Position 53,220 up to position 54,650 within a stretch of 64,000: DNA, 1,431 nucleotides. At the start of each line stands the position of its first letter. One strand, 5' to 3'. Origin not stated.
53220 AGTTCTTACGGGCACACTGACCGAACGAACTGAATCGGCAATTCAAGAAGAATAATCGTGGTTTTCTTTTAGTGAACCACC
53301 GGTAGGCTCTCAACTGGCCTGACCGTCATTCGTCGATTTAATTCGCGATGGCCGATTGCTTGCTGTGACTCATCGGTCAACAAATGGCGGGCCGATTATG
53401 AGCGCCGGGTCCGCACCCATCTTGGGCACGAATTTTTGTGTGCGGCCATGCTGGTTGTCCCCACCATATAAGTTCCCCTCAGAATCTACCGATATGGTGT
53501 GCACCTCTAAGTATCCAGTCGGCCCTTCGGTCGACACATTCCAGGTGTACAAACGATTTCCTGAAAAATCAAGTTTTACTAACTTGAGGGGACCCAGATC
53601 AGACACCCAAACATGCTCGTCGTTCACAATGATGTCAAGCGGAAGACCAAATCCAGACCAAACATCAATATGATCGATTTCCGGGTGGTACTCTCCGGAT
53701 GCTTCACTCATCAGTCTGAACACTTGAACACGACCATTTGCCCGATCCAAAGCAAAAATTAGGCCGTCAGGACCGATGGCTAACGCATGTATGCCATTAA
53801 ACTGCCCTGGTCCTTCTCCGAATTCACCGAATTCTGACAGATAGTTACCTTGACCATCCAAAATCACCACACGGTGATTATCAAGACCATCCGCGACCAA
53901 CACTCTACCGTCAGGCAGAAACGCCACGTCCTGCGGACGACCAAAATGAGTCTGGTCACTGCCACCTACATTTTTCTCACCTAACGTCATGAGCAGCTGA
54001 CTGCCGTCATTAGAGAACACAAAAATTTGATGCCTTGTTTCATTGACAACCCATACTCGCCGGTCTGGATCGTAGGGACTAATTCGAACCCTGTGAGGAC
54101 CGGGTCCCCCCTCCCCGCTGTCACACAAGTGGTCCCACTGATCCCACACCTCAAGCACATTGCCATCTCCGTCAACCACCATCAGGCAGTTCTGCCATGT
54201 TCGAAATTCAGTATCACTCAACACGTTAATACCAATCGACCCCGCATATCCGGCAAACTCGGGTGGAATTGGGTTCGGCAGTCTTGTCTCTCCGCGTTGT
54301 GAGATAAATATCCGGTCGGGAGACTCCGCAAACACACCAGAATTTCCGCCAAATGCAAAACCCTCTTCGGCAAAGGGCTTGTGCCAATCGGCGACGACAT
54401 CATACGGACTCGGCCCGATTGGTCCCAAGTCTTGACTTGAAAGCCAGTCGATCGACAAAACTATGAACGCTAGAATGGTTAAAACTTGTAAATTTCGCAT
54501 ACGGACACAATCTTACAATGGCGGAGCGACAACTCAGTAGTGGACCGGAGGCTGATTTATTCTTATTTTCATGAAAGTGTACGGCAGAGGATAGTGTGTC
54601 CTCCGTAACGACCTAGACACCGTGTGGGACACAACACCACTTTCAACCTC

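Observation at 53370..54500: Secreted NHL beta-propeller with PAL (peptidyl-alpha-hydroxyglycine alpha-amidating lyase)-like sequence, about 2 kb from the PHM-like gene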

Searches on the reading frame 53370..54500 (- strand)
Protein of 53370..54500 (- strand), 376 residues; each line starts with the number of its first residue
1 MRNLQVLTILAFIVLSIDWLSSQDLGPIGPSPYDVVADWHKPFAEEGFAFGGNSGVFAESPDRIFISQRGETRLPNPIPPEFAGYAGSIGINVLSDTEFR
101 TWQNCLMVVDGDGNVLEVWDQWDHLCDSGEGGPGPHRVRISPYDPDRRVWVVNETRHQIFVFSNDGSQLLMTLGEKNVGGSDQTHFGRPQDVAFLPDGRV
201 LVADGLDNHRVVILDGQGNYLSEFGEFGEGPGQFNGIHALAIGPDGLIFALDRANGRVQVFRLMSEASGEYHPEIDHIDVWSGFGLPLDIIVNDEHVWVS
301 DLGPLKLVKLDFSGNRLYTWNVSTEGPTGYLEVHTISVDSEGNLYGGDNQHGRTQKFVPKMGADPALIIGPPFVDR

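Call 3: search_protein_families(library=pfam, proteins=[window:53370-54500:-], max_evalue=0.01)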
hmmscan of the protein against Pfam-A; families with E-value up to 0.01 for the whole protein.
window:53370-54500:- (376 aa): 2 families
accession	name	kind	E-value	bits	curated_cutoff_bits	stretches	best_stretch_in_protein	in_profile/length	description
PF01436.27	NHL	-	2.5e-16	59.2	20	2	186-213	1-27/28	NHL repeat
PF17170.10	DUF5128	-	1.4e-09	38.1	22.9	1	182-265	39-121/321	6-bladed beta-propeller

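Call 4: search_solved_structures(query=window:53370-54500:-, max_evalue=1, show_alignments=3)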
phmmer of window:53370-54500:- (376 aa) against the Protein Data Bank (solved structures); distinct sequences matched with E-value up to 1: 17.
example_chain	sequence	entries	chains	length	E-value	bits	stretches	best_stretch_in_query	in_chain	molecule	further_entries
6d69_A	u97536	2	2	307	2.9e-37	131.7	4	126-261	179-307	NHL Repeat Region of D. melanogaster Thin | Thin, isoform D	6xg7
8j72_A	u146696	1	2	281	1.9e-31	112.5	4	180-261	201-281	E3 ubiquitin-protein ligase TRIM71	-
7qrx_A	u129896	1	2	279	3.2e-30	108.5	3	180-261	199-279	E3 ubiquitin-protein ligase TRIM71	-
9jur_A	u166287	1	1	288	4e-30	108.1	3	180-261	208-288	E3 ubiquitin-protein ligase TRIM71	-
6fpt_A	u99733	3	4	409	9e-30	107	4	180-261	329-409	E3 ubiquitin-protein ligase TRIM71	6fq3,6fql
7qrv_A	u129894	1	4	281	1.1e-18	70.5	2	144-303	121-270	Tripartite motif-containing protein 2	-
7b96_A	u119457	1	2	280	1.3e-18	70.2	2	144-303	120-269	Isoform 2 of Tripartite motif-containing protein 2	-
7b2r_A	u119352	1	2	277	1.5e-18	70.1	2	144-303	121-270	Tripartite motif-containing protein 2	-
3fvz_A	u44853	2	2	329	3.1e-18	69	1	143-348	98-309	Peptidyl-glycine alpha-amidating monooxygenase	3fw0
7qrw_A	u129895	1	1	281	1.8e-17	66.5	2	145-303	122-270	Isoform 4 of Tripartite motif-containing protein 3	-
5wm0_A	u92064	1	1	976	4.2e-17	65.3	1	143-317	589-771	Peptidyl-glycine alpha-amidating monooxygenase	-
4zlr_A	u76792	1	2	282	1.1e-06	31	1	183-254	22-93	Brain tumor protein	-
5ex7_A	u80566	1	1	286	1.2e-06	30.8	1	183-254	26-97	Brain tumor protein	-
1q7f_A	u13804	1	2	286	1.2e-06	30.8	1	183-254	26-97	brain tumor CG10719-PA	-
7nyq_A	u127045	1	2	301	0.00067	21.8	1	223-265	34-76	Meiotic P26, isoform C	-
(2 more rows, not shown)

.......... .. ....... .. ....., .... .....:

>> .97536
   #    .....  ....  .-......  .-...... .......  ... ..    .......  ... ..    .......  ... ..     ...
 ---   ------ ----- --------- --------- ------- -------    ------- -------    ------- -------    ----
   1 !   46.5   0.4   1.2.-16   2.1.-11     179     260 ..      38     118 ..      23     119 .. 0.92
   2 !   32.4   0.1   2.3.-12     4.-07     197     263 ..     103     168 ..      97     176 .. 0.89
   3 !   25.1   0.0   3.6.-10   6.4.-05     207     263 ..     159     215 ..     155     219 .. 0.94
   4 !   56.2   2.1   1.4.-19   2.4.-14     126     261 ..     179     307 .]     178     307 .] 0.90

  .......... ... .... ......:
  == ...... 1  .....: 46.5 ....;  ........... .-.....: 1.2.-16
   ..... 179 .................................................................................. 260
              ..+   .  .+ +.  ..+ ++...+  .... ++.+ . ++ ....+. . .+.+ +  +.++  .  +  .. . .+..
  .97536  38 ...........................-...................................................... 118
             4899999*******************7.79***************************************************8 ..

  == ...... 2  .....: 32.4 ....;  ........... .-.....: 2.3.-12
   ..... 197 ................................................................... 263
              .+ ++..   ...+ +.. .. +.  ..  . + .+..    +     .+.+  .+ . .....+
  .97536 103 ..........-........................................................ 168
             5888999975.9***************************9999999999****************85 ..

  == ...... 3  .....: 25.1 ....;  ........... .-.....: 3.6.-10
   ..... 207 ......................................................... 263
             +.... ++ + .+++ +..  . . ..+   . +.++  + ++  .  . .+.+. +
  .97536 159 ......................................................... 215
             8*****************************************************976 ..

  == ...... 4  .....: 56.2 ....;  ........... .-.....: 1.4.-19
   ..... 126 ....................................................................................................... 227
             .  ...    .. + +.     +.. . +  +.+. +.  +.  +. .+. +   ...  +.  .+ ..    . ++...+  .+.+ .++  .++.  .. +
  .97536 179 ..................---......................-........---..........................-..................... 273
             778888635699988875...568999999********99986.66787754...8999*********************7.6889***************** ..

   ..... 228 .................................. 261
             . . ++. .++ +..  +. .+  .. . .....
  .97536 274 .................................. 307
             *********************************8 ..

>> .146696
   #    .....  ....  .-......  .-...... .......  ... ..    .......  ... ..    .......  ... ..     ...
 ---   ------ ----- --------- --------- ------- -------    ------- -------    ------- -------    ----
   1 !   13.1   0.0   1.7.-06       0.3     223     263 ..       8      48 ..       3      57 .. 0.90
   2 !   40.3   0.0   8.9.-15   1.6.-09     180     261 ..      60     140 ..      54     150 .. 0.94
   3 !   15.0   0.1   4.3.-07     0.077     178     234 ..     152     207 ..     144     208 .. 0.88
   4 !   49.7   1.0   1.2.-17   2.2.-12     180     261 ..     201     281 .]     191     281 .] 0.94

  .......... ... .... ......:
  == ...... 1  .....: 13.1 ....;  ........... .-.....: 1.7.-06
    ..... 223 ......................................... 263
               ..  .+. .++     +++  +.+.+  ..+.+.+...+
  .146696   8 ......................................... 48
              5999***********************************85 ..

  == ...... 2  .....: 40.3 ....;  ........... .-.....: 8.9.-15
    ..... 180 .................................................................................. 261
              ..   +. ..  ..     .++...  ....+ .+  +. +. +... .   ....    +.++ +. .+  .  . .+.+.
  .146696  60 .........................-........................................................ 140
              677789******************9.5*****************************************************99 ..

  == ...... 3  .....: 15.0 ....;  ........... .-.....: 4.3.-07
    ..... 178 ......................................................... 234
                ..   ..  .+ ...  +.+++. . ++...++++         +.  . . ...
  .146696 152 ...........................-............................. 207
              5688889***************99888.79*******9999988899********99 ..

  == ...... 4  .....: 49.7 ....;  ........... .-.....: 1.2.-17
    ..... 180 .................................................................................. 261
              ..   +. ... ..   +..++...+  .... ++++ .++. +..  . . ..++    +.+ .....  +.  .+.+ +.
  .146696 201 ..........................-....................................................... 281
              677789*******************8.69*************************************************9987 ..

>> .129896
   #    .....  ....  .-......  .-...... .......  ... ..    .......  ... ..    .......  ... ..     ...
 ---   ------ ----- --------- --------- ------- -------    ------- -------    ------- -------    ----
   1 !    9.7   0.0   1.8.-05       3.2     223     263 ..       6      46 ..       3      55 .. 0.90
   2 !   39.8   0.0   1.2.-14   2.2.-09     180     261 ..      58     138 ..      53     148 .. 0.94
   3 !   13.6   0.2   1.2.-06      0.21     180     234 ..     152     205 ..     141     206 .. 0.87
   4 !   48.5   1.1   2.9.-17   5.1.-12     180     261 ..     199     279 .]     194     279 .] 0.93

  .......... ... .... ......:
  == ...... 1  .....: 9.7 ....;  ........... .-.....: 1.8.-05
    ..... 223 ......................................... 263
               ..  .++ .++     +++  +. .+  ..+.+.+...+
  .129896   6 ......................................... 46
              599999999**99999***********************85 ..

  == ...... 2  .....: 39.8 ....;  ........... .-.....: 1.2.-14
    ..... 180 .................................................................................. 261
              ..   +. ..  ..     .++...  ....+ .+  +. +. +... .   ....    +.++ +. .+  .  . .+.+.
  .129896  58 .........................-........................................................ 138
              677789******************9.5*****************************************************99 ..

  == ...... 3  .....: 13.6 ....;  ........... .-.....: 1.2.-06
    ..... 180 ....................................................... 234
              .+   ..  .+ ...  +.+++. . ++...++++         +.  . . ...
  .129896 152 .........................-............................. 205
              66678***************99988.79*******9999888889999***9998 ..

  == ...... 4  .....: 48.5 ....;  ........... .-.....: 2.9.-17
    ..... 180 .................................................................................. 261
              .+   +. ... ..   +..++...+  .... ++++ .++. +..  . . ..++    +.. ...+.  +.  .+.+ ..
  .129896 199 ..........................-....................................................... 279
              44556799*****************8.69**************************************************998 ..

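Call 5: search_protein_families(library=ncbifam, proteins=[window:53370-54500:-], max_evalue=0.1)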
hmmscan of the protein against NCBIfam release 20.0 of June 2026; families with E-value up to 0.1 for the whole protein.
window:53370-54500:- (376 aa): 1 family
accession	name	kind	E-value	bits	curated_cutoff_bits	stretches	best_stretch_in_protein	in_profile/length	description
NF035926.1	scyF_NHL_VPEP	equivalog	6.9e-17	61.6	350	1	134-261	153-273/376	scytonemin biosynthesis PEP-CTERM protein ScyF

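Call 7: find_homologous_proteins(query=window:53370-54500:-, max_evalue=0.00001)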
Query window:53370-54500:- (376 aa): 3325 proteins with E <= 0.00001 among 8000 candidates; the best 120 are listed.
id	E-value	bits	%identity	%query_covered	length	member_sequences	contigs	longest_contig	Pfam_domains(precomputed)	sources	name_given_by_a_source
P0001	6.9e-269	909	82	95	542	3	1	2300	PF01436.28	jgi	jgi:hypothetical protein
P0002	8.5e-260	879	100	100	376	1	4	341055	PF17170.11,PF01436.28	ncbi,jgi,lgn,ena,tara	tara:strand:+ start:4600 stop:5730 length:1131 start_codon:yes stop_codon:yes gene_type:complete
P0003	5.2e-247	837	95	100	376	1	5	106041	PF17170.11,PF01436.28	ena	-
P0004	7.9e-247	837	95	100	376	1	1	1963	PF17170.11,PF01436.28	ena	-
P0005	1.9e-246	836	95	100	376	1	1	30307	PF17170.11,PF01436.28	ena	-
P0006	3.6e-246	835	95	100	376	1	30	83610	PF17170.11,PF01436.28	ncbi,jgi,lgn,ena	-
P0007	1.1e-245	833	94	100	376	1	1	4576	PF17170.11,PF01436.28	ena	-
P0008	1.8e-245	832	94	100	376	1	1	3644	PF17170.11,PF01436.28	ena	-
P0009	2.3e-245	832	94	100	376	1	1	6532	PF17170.11,PF01436.28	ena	-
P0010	2.4e-245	832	94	100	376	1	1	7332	PF17170.11,PF01436.28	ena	-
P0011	3.5e-245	831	94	100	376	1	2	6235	PF17170.11,PF01436.28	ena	-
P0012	4.0e-245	831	94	100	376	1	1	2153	PF17170.11,PF01436.28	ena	-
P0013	1.9e-244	829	94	100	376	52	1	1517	PF17170.11,PF01436.28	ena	-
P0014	1.8e-243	826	94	100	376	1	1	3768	PF17170.11,PF01436.28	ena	-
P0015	4.8e-243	824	93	100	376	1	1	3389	PF17170.11,PF01436.28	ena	-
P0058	3.3e-185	634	74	98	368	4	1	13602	PF01436.28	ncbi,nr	ncbi:MAG: hypothetical protein VX815_12580 [Gemmatimonadota bacterium]|nr:hypothetical protein [Gemm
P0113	6.5e-179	613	71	100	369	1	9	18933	PF01436.28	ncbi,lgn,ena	-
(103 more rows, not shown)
